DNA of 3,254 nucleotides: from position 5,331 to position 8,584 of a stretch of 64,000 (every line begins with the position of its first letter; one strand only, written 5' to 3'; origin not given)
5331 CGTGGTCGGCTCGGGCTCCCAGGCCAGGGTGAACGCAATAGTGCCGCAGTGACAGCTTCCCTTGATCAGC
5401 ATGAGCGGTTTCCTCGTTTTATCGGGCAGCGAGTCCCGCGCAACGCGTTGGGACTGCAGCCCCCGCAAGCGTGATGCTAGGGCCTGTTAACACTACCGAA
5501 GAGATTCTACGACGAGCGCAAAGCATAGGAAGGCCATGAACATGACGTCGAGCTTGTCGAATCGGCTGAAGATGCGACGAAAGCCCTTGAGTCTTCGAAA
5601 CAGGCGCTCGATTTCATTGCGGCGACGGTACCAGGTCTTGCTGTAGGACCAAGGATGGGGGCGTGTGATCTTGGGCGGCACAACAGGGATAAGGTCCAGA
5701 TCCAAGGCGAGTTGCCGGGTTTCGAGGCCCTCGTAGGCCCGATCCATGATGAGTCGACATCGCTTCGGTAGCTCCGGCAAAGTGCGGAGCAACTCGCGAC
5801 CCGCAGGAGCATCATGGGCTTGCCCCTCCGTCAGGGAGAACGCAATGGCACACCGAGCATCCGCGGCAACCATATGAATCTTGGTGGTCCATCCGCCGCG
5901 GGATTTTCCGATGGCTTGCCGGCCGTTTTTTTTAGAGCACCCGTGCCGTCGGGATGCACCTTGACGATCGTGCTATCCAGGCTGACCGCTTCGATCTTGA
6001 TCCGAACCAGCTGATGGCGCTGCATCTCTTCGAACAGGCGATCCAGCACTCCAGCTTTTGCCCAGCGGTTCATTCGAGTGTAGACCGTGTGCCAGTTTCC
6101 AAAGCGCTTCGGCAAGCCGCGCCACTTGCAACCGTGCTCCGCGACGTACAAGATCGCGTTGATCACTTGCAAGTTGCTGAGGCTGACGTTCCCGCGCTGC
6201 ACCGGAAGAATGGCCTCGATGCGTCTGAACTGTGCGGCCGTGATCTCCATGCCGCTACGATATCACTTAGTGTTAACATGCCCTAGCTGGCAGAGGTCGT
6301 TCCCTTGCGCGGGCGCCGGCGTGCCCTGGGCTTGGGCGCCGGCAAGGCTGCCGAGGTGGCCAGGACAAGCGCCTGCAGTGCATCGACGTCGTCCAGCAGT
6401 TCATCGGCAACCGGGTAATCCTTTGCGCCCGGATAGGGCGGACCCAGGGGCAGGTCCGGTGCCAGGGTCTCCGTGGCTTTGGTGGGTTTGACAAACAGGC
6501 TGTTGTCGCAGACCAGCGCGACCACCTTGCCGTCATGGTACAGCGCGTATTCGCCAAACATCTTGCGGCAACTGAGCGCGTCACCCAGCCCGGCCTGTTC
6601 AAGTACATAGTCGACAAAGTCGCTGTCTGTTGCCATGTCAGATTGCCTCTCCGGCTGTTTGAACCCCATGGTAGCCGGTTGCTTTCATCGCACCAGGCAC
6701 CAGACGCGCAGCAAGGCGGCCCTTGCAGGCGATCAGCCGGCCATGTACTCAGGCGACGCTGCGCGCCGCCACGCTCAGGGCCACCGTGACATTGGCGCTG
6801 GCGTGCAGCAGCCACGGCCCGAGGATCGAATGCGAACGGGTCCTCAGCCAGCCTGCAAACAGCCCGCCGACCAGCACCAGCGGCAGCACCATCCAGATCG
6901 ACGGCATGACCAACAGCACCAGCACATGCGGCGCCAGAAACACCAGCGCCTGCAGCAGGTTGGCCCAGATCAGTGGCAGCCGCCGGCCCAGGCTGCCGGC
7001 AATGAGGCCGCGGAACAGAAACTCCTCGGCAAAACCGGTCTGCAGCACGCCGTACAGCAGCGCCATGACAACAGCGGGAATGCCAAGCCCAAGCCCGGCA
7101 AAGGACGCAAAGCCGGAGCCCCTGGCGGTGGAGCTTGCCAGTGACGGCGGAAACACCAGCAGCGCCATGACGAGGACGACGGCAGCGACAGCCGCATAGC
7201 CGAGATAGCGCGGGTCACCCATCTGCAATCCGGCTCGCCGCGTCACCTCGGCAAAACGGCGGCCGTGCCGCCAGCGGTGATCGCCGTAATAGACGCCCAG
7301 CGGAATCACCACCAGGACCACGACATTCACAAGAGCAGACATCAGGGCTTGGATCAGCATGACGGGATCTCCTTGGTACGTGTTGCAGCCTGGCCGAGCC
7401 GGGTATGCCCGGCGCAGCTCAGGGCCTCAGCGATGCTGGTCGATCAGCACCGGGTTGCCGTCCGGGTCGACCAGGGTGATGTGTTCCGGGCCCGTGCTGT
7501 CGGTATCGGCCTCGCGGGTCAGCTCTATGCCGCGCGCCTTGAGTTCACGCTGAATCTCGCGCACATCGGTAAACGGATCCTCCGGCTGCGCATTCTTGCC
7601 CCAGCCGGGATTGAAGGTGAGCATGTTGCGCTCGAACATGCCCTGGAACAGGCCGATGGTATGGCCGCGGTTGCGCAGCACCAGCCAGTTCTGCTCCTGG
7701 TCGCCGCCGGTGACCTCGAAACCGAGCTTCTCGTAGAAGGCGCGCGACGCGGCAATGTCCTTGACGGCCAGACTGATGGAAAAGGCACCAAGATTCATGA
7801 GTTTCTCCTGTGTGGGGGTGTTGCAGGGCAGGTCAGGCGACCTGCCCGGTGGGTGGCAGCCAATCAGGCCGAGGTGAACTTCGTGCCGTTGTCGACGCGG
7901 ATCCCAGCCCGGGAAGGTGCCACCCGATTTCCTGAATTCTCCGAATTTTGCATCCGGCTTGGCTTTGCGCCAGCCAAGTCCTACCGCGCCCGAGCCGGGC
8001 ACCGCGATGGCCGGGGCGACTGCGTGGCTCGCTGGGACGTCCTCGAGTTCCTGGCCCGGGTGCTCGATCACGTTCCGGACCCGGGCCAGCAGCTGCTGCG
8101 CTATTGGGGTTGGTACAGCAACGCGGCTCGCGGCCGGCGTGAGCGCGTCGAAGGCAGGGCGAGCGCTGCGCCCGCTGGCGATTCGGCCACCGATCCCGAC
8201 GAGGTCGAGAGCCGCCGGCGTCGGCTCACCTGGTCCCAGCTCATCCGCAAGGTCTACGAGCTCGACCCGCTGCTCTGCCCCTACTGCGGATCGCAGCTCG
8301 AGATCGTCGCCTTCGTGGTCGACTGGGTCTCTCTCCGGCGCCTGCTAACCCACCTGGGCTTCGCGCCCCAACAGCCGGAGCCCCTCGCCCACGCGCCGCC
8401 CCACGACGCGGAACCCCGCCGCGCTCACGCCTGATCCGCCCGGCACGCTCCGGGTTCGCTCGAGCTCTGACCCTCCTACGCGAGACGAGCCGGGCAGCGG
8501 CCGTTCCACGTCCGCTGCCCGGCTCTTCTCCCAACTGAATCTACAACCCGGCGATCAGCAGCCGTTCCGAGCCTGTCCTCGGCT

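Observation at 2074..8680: A 5.2-kb lower-GC cargo block is bracketed by direct repeats of the IS91 3' end, an ISCR-style gene-capture architecture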

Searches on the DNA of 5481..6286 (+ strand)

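Call 46: search_dna_similar(query=window:5481-6286:+, collection=plasmids, mode=distant, max_rows=15)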
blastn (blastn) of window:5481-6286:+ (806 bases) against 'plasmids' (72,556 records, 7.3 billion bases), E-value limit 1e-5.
Records with a match: 23; places in all: 28; records where one place covers at least 80% of the query: 18.
Best place of each record, by identity: 80-90% 1; 60-80% 22.
By first word of the organism name: Burkholderia 7; Cupriavidus 3; Pseudomonas 2; Paraburkholderia 2; Caballeronia 2; Paracoccus 2; Enterobacter 1; Ralstonia 1; Polaromonas 1; Variovorax 1; and 1 more.
By predicted mobility (MOB-suite, as given by PLSDB): non-mobilizable 13; conjugative 8; mobilizable 2.
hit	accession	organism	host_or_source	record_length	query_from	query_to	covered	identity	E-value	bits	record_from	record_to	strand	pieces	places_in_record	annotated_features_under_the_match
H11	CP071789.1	Enterobacter cloacae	Homo sapiens,rectal swab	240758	1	806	100%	73.6%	1e-131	478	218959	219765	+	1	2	IS5 family transposase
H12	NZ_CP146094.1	Ralstonia sp. RRA.1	pure culture,Cupriavidus necator ...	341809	1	773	96%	74.7%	4e-137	496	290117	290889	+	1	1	IS5 family transposase | TolC family protein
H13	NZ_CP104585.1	Pseudomonas aeruginosa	Homo sapiens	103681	1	772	96%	73.5%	2e-122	446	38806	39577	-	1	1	IS5 family transposase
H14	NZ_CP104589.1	Pseudomonas aeruginosa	Homo sapiens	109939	1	772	96%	73.5%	2e-122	446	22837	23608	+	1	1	IS5 family transposase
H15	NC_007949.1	Polaromonas sp. JS666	-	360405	1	771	96%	72.8%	3e-114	420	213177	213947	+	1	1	IS5 family transposase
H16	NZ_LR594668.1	Variovorax sp. SRS16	linuron-contaminated soil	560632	1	771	96%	72.0%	5e-104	386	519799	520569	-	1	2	IS5 family transposase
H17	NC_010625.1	Paraburkholderia phymatum STM815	-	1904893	49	770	90%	72.2%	1e-100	375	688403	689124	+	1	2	record has no annotation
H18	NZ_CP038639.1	Cupriavidus oxalaticus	whole organism,sewage sludge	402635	1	719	89%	72.2%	8e-102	379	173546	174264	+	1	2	IS5 family transposase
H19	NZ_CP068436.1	Cupriavidus necator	heavy metal containmented soil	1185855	1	719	89%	71.9%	4e-99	370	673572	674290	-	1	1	none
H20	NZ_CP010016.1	Burkholderia thailandensis 34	-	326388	1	719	89%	71.5%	5e-98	365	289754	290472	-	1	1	IS5 family transposase | DNA-binding domain-containing protein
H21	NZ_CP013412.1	Burkholderia thailandensis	environmental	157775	1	719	89%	71.5%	5e-98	365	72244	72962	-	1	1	IS5 family transposase | DNA-binding domain-containing protein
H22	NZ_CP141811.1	Burkholderia thailandensis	Homo sapiens,tissue sample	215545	1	719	89%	71.5%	9e-95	355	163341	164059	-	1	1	IS5 family transposase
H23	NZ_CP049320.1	Caballeronia sp. SBC2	whole organism,soil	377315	5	719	89%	71.8%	9e-95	355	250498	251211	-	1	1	none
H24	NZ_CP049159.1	Caballeronia sp. SBC1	whole organism,soil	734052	5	719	89%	71.8%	9e-95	355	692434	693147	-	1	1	none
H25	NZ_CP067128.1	Paracoccus alcaliphilus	whole organism,soil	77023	26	733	88%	69.1%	7e-71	276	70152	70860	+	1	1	IS5 family transposase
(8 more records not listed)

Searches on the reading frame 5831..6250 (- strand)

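Call 9: search_protein_families(library=pfam, proteins=[window:5831-6250:-], max_evalue=0.01)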
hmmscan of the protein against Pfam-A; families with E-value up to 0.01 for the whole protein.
window:5831-6250:- (139 aa): 1 family
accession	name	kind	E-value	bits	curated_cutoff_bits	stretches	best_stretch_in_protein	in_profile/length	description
PF13340.11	DUF4096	-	1e-22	80.6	34.3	1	4-73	2-76/76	Putative transposase of IS4/5 family (DUF4096)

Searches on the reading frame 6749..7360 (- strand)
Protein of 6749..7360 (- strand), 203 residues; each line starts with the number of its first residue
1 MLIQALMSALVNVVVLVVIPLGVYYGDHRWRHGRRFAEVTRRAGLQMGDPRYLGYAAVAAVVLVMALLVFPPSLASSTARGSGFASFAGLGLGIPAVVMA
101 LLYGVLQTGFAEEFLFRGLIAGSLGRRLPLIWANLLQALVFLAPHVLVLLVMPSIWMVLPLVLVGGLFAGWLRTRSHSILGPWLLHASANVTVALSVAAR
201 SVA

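Call 8: search_protein_families(library=pfam, proteins=[window:6749-7360:-], max_evalue=0.01)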
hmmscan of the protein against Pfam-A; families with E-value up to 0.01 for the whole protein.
window:6749-7360:- (203 aa): 1 family
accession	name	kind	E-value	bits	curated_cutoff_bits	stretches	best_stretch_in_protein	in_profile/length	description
PF02517.21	Rce1-like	-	2.6e-14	53.7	22.4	1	97-191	4-92/93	Type II CAAX prenyl endopeptidase Rce1-like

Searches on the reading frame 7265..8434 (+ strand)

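Call 9: search_protein_families(library=pfam, proteins=[window:7265-8434:+], max_evalue=0.01)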
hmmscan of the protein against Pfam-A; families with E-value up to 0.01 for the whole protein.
window:7265-8434:+ (389 aa): 1 family
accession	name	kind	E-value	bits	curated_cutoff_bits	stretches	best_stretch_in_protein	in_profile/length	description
PF04986.18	Y2_Tnp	-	6.4e-05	23.5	20.9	1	255-287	147-179/183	Putative transposase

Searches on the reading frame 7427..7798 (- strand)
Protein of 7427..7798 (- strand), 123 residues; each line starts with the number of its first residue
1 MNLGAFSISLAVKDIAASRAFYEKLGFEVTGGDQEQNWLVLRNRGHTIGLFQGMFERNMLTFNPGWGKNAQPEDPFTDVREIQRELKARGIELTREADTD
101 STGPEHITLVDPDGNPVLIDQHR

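Call 81: find_encoding_contigs(protein=window:7427-7798:-, flank=5000, max_places=8)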
Protein window:7427-7798:- (123 aa): 6 contigs read that carry it; 6 places shown.
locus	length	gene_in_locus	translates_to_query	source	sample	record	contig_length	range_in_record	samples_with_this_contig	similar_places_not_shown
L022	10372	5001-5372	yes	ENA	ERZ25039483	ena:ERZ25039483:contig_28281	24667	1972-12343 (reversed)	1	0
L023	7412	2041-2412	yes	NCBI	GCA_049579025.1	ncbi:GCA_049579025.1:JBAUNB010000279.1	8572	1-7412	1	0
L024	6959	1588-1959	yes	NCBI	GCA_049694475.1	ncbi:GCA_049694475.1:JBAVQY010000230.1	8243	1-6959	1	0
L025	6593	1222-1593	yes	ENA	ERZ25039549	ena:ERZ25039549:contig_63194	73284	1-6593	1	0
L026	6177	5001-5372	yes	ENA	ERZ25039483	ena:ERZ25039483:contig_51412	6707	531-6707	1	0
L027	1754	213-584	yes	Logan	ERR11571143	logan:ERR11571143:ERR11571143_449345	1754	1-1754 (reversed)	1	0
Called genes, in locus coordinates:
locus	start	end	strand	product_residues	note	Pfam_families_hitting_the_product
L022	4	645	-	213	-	-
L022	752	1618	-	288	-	PF13289:SIR2_2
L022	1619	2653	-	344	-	PF00142:Fer4_NifH (weak), PF01656:CbiA, PF02374:ArsA_ATPase (weak), PF13614:AAA_31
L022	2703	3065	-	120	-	-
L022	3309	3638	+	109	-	-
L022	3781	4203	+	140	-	PF08281:Sigma70_r4_2 (weak), PF13936:HTH_38 (weak), PF00196:GerE, PF13412:HTH_24 (weak)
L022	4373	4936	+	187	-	PF13858:DUF4199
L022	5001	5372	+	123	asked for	PF00903:Glyoxalase (weak)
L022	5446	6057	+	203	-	PF02517:Rce1-like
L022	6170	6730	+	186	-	PF03992:ABM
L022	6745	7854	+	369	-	PF02607:B12-binding_2, PF02310:B12-binding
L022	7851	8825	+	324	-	PF00990:GGDEF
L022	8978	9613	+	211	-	PF04832:SOUL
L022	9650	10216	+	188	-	PF00702:Hydrolase (faint), PF24694:LNS2_PITM1-3, PF03767:Acid_phosphat_B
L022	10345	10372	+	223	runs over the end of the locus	PF01209:Ubie_methyltran, PF05175:MTS (weak), PF13489:Methyltransf_23 (weak), PF13847:Methyltransf_31, PF08241:Methyltransf_11, PF08242:Methyltransf_12, PF13649:Methyltransf_25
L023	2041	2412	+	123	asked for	PF00903:Glyoxalase (weak)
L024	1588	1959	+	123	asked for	PF00903:Glyoxalase (weak)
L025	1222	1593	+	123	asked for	PF00903:Glyoxalase (weak)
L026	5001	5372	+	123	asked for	PF00903:Glyoxalase (weak)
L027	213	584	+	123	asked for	PF00903:Glyoxalase (weak)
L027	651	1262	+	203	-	PF02517:Rce1-like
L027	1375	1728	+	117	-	PF04993:TfoX_N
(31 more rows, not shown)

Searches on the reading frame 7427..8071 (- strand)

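Call 8: search_protein_families(library=pfam, proteins=[window:7427-8071:-], max_evalue=0.01)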
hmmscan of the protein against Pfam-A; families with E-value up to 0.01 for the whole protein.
window:7427-8071:- (214 aa): 3 families
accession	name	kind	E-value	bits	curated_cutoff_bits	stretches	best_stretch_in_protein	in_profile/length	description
PF00903.31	Glyoxalase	-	4.7e-07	30.7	20.6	1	99-208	5-119/121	Glyoxalase/Bleomycin resistance protein/Dioxygenase superfamily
PF22677.2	Ble-like_N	-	0.00016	21.8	24.5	1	101-121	7-28/41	Bleomycin resistance protein-like N-terminal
PF18029.7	Glyoxalase_6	-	0.00061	20.9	23.6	1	99-208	2-103/106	Glyoxalase-like domain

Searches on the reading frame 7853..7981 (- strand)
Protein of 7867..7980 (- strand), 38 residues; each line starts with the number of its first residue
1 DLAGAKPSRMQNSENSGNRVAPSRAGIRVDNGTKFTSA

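Call 41: search_protein_families(library=pfam, proteins=[window:7867-7980:-, window:7853-7981:-], max_evalue=10)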
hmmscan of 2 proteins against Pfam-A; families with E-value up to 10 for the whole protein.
seq(38 aa): 0 families

seq(43 aa): 0 families
